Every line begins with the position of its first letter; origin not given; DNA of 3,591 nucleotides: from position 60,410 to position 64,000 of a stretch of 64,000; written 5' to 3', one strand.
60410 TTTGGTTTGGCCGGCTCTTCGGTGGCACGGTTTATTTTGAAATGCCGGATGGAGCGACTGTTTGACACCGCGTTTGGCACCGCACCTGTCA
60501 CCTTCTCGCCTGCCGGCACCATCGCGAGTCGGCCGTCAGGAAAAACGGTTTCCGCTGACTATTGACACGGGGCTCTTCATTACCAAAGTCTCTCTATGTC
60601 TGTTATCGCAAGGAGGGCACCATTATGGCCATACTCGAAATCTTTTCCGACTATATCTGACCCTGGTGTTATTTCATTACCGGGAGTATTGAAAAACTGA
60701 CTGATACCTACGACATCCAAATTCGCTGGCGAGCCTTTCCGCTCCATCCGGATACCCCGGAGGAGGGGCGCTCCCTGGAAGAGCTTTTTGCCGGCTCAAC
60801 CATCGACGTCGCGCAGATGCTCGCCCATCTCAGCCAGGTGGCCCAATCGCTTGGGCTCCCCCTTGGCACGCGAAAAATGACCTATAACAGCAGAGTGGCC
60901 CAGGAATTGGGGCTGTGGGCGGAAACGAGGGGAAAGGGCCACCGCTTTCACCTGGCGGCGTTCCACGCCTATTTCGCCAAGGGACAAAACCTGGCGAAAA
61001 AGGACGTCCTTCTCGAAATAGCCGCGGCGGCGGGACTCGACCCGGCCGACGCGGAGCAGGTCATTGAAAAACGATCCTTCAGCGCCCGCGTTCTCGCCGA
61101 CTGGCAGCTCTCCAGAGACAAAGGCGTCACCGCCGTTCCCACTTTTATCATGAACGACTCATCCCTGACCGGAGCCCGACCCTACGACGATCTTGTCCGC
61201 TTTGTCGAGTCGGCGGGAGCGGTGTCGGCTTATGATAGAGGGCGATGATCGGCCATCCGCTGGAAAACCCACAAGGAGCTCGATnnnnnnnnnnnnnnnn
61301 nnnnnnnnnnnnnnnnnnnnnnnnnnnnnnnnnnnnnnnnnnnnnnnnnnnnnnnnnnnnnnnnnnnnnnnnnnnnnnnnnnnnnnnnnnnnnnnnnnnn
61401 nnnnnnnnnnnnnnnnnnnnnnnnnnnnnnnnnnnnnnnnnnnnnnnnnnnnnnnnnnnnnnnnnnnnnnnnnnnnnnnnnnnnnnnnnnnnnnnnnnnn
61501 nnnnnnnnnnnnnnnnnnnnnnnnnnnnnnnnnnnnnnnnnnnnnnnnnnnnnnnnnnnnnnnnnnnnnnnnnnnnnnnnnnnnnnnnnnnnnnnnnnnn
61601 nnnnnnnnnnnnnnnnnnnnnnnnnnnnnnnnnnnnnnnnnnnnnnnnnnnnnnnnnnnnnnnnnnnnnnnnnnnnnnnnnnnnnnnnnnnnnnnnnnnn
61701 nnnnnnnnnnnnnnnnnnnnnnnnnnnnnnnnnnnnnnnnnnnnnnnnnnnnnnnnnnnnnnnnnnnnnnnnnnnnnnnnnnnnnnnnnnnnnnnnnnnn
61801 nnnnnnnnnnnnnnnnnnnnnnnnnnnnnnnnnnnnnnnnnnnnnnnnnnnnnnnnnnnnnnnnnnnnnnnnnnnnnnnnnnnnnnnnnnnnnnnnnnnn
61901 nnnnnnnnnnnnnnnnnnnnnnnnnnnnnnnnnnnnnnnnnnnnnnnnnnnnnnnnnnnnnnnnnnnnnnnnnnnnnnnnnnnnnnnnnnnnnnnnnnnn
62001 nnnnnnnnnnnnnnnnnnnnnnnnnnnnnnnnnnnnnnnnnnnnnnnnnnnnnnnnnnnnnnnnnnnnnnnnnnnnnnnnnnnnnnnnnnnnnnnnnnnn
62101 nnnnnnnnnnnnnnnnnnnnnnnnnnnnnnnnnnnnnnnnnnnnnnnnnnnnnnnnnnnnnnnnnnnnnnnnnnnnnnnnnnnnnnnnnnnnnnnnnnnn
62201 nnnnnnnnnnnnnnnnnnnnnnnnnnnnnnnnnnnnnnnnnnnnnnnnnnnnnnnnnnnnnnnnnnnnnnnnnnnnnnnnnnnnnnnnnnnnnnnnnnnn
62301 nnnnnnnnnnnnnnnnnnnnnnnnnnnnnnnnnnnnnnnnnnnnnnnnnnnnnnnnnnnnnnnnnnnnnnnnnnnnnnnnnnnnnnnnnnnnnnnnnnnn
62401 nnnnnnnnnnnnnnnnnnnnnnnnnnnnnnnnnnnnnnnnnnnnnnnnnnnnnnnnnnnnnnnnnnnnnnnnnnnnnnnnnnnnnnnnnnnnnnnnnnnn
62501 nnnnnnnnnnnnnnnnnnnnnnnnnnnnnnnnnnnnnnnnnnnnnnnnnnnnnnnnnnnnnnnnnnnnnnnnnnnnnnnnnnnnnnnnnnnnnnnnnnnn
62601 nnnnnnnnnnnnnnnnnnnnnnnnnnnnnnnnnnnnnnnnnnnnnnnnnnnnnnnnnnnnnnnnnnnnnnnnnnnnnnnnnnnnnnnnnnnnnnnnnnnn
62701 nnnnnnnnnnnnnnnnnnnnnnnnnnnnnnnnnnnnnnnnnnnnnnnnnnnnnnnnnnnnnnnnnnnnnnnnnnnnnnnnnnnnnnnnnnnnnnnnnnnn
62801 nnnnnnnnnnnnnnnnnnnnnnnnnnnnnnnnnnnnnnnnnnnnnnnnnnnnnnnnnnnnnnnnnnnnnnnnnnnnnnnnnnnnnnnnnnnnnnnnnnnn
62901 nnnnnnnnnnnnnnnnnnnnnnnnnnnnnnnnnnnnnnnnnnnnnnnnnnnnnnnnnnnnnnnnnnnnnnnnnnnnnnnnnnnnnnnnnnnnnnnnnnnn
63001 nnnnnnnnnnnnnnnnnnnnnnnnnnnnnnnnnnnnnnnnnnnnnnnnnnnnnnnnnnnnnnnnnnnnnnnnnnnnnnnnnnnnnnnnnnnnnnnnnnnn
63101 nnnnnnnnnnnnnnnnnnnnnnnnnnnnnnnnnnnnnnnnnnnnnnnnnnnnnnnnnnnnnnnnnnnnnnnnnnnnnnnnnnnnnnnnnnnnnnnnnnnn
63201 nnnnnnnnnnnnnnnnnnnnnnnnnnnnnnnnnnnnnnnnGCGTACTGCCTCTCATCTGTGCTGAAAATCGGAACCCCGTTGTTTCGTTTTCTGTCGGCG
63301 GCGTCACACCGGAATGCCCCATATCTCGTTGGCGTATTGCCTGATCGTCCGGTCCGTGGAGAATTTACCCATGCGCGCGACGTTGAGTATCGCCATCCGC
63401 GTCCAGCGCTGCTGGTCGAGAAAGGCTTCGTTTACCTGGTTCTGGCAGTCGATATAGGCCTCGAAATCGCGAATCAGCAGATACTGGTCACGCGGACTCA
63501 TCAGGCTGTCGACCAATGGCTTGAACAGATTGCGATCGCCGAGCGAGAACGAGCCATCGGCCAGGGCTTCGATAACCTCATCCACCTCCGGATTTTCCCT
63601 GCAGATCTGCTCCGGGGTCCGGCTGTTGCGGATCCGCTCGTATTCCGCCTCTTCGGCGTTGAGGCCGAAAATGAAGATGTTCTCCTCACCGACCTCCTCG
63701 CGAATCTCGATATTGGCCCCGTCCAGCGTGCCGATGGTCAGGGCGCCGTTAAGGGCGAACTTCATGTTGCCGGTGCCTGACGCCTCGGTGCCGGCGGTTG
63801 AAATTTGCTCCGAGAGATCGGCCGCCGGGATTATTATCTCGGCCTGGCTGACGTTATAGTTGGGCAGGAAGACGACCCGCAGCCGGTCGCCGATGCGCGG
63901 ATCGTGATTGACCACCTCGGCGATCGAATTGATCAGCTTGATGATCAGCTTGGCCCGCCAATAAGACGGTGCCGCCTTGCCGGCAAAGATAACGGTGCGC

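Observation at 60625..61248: DsbA/FrnE-like oxidoreductase with TGA at the first redox-motif Cys position (U-P-W-C): selenoprotein candidate missed by ORF calling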

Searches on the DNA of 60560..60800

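Call 23: search_rna_families(source=window, start=60560, end=60800, threshold=evalue, max_evalue=10, show_alignments=3)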
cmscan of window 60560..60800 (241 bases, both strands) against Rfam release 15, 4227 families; matches with E-value up to 10: 1.
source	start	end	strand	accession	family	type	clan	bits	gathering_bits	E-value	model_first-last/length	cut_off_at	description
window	60560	60577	-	RF04334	Plastid-rpl16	Intron;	-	16.1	43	2.1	1-18/47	3'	Plastid-rpl16 group II-D1 intron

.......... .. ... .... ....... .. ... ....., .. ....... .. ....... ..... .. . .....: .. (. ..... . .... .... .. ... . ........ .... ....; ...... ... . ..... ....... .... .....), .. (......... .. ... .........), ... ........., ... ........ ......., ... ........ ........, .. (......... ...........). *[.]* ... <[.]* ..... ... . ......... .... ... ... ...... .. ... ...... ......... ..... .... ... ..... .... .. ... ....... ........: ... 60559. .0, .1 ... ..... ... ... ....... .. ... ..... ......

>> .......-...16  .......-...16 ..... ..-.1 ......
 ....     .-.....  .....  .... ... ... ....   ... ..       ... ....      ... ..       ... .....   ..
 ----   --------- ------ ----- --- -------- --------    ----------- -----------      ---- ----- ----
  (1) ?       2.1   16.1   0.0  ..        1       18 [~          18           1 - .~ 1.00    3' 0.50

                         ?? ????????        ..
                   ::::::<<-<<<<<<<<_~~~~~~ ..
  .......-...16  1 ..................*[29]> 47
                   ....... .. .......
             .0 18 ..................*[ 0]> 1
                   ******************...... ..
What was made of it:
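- Closest known: Escherichia coli fdhF-type bacterial SECIS and the bSECISearch consensus. Different: There is no sequence resemblance and no Rfam match (call 23).
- No Rfam family matches (call 23).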

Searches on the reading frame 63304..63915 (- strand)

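Call 72: search_protein_families(library=pfam, proteins=[window:63304-63915:-], max_evalue=0.00001)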
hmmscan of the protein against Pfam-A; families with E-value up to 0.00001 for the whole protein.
window:63304-63915:- (203 aa): 1 family
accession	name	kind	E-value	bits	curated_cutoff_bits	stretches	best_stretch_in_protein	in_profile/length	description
PF00343.26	Phosphorylase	-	2.2e-89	301.1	27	1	1-201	514-713/713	Carbohydrate phosphorylase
